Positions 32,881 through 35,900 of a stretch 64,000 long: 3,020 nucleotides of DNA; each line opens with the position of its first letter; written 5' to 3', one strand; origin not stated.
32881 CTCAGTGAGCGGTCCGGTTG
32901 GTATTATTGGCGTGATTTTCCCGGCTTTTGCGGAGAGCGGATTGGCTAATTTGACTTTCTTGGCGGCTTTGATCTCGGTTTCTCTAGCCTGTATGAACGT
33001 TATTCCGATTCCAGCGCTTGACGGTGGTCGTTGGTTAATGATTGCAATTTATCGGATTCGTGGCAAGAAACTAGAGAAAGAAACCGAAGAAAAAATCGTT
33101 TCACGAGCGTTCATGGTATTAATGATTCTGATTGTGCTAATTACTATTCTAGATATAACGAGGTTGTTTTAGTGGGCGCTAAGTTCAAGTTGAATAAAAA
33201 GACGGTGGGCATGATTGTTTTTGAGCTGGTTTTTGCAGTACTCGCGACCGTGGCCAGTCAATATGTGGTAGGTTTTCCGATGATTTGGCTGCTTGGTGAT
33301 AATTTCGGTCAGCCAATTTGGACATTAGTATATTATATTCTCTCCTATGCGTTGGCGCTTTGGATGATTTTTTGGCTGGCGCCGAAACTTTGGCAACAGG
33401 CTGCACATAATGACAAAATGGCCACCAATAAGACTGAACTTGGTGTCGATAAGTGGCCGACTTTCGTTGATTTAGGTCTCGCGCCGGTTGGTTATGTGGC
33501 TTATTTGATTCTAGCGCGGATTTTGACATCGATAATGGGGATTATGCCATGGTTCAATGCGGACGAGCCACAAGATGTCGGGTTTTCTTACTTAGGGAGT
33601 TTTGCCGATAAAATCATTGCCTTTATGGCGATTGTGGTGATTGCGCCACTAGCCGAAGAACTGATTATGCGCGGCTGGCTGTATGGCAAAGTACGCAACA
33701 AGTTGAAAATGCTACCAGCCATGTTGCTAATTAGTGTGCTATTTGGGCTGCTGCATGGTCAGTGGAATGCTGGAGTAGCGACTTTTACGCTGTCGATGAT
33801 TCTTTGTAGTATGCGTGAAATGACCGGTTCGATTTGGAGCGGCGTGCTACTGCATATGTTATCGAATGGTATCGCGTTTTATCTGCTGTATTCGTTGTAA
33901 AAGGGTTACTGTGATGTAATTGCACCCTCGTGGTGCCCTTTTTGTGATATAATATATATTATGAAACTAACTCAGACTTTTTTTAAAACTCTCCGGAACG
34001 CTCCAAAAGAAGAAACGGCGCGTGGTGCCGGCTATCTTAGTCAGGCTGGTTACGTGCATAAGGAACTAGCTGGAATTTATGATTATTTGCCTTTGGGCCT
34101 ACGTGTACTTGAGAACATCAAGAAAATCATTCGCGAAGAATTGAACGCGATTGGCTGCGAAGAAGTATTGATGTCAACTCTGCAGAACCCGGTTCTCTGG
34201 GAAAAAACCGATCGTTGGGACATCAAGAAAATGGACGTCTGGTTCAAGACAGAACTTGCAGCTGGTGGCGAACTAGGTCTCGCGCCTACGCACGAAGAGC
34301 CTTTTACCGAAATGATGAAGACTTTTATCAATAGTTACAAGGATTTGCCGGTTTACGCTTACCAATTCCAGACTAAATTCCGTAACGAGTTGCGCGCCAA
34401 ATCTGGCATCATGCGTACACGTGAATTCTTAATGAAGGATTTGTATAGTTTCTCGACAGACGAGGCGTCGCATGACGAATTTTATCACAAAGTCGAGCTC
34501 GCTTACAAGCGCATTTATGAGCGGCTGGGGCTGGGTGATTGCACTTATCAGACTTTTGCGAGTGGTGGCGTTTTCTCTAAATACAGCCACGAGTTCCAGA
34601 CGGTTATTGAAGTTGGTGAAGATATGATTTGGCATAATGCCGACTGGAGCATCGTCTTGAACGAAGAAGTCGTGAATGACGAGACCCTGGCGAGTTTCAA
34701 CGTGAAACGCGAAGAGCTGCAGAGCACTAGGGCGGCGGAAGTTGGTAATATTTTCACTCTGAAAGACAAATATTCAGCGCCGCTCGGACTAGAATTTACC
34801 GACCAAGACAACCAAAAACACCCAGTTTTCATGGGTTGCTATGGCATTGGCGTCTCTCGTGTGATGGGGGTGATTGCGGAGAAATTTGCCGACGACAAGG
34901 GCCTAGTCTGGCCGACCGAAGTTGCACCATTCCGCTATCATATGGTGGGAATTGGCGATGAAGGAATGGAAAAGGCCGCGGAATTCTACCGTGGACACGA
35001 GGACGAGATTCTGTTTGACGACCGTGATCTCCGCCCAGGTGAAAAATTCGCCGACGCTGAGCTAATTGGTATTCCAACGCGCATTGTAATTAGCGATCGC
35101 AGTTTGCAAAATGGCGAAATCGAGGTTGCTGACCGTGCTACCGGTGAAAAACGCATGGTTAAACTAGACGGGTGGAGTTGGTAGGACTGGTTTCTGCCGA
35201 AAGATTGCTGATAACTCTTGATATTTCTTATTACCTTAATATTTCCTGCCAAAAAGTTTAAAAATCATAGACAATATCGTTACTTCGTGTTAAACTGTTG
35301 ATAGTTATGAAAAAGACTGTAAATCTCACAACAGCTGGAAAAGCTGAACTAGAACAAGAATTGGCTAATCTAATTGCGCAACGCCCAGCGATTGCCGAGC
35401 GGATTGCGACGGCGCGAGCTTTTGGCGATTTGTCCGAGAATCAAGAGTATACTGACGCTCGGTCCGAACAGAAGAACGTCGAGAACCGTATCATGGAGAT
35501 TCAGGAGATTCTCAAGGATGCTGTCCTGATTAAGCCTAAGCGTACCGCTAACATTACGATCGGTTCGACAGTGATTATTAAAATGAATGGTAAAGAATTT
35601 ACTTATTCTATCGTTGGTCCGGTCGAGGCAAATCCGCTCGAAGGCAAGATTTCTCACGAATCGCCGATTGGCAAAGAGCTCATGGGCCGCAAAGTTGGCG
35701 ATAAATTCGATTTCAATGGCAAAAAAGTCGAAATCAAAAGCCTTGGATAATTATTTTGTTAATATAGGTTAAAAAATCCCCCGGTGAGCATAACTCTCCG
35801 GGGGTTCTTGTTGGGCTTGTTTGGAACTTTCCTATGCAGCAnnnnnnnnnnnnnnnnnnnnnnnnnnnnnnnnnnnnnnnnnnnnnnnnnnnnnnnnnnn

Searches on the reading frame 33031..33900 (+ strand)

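Call 81: search_protein_families(library=pfam, proteins=[window:33031-33900:+], max_evalue=0.00001)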
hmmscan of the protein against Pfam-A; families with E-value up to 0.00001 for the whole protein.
window:33031-33900:+ (289 aa): 1 family
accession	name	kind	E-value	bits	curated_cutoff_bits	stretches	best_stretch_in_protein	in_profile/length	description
PF02517.21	Rce1-like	-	1.6e-19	70.4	22.4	1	194-280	4-92/93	Type II CAAX prenyl endopeptidase Rce1-like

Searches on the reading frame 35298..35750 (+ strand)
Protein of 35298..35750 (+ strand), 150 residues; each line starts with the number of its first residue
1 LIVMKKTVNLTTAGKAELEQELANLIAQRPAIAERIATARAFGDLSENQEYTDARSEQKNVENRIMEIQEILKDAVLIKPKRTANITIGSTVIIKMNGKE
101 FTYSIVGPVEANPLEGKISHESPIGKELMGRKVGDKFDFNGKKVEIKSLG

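Call 81: search_protein_families(library=pfam, proteins=[window:35298-35750:+], max_evalue=0.00001)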
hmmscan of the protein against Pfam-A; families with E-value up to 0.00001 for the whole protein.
window:35298-35750:+ (150 aa): 2 families
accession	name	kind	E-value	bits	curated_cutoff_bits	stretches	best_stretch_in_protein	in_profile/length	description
PF03449.20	GreA_GreB_N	-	1.1e-21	77.3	24.5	1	10-76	3-70/71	Transcription elongation factor, N-terminal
PF01272.25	GreA_GreB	-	1.4e-19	70.3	26.9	1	85-144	5-66/77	Transcription elongation factor, GreA/GreB, C-term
